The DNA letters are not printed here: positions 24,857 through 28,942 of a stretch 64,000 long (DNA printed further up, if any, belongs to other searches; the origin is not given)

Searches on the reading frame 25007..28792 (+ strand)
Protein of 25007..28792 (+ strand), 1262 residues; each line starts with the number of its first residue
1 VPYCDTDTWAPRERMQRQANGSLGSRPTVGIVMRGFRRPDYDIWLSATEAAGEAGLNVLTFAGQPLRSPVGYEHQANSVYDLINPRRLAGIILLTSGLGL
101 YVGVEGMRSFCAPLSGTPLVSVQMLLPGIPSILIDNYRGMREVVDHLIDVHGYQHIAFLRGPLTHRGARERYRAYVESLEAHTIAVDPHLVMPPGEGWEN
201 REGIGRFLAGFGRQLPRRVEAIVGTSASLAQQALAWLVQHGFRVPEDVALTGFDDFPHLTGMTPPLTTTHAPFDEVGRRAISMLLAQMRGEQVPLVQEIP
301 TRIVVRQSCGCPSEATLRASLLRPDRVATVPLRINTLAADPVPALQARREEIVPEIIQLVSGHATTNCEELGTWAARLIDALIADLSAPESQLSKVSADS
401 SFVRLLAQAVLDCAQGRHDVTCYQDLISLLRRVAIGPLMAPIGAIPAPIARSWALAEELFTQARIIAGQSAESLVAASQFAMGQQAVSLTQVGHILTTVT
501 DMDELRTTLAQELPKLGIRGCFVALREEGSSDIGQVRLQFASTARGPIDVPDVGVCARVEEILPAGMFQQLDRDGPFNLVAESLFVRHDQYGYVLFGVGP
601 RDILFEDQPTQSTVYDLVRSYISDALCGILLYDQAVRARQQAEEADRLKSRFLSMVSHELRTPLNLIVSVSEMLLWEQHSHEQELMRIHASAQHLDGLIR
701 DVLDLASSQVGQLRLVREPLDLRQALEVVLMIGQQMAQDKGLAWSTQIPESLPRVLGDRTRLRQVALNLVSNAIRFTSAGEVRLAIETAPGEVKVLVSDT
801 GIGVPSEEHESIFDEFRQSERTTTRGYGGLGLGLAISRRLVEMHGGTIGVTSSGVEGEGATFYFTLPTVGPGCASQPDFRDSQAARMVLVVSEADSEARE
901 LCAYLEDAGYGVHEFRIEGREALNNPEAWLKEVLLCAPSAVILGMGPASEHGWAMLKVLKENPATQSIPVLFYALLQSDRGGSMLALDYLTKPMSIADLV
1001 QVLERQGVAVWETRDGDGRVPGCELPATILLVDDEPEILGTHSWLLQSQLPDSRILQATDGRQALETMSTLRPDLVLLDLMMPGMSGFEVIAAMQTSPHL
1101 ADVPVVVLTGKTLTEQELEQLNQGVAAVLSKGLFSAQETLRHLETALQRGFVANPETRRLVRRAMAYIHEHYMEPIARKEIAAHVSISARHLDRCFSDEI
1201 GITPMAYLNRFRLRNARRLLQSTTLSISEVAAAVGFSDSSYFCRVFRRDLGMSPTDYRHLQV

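Call 30: search_protein_families(library=pfam, proteins=[window:25007-28792:+], max_evalue=0.001)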
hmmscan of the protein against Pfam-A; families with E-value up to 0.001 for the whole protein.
window:25007-28792:+ (1262 aa): 7 families
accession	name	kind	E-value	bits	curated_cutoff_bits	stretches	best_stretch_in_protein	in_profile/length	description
PF13377.12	Peripla_BP_3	-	6e-31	108.2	26.5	1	144-309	1-167/167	Periplasmic binding protein-like domain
PF02518.31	HATPase_c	-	1.6e-28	99.8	26.4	1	757-868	1-109/111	Histidine kinase-, DNA gyrase B-, and HSP90-like ATPase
PF12833.13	HTH_18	-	3.4e-26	91.8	33.6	1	1181-1258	1-78/80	Helix-turn-helix domain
PF00072.30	Response_reg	-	5.9e-22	78.4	30.2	1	1029-1133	1-101/111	Response regulator receiver domain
PF00165.29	HTH_AraC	-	6.8e-20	71.2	26.6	2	1220-1259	1-42/42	Bacterial regulatory helix-turn-helix proteins, AraC family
PF00512.31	HisKA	-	2.8e-14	53.4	26.9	1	649-709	2-64/66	His Kinase A (phospho-acceptor) domain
PF00532.27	Peripla_BP_1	-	7e-08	32.7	22.2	1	29-302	4-276/281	Periplasmic binding proteins and sugar binding domain of LacI family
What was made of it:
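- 25007..28795 (+): Hybrid one-protein regulator directly upstream of the operon. It combines a LacI-type sugar-binding sensor domain, a histidine kinase, a receiver and an AraC-type HTH. Pfam hits Peripla_BP_3, HisKA, HATPase_c, Response_reg and HTH_18/AraC (call 30).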

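Call 64: search_protein_families(library=ncbifam, proteins=[window:25007-28792:+], max_evalue=0.00001)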
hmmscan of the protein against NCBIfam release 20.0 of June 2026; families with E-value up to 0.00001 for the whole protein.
window:25007-28792:+ (1262 aa): 170 families (the best 25 are shown)
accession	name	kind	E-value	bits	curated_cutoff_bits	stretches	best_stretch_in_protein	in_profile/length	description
NF008318.0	PRK11107.1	equivalog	1.1e-69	235.5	890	1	638-1133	282-772/920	two-component sensor histidine kinase BarA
TIGR02956.1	TMAO_torS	equivalog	1e-63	215.9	676.5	1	637-909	452-725/967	TMAO reductase system sensor histidine kinase/response regulator TorS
NF008302.0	PRK11091.1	equivalog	3.2e-62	210.8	838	2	637-925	271-564/779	aerobic respiration two-component sensor histidine kinase ArcB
NF041947.1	LuxQ_Vibrio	equivalog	5e-57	193.4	1200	1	634-868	457-696/843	quorum-sensing autoinducer 2 sensor kinase/phosphatase LuxQ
NF011874.0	PRK15347.1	equivalog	2.9e-53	181.1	852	2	637-868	386-614/921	two component system sensor kinase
NF038297.2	hybrid_HK_HrmK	equivalog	1.9e-52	178.8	725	1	638-1004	224-605/607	hybrid histidine kinase/response regulator HrmK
NF045901.1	HisKinLetSLeg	equivalog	9.8e-48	162.8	1650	1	639-1147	283-789/906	two-component system sensor histidine kinase LetS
NF047465.1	hybrid_HK_LvrA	exception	2.1e-47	161.7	1200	2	642-871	195-425/819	hybrid histidine kinase/response regulator LvrA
NF046044.1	PnpS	equivalog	5.8e-47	160.5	400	1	643-867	164-390/390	two-component system histidine kinase PnpS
NF008099.0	PRK10841.1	equivalog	1.3e-45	155.6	920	2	640-914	461-735/949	two-component system sensor histidine kinase RcsC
NF041880.1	EPS_EpsF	equivalog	6e-45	153.7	900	1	633-867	258-492/492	response regulator EpsF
NF006800.0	PRK09303.1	equivalog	6.7e-44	150.4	342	1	629-868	128-377/383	histidine kinase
NF041832.1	near_NosP_CTERM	subfamily_domain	3e-42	145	400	1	643-873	1-230/370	NahK/ErcS family hybrid sensor histidine kinase/response regulator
NF040691.1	MtrAB_MtrB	equivalog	2.9e-41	142.1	450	1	640-869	262-493/507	MtrAB system histidine kinase MtrB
NF033092.0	HK_WalK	equivalog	6.8e-40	137.2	725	1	643-867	366-593/594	cell wall metabolism sensor histidine kinase WalK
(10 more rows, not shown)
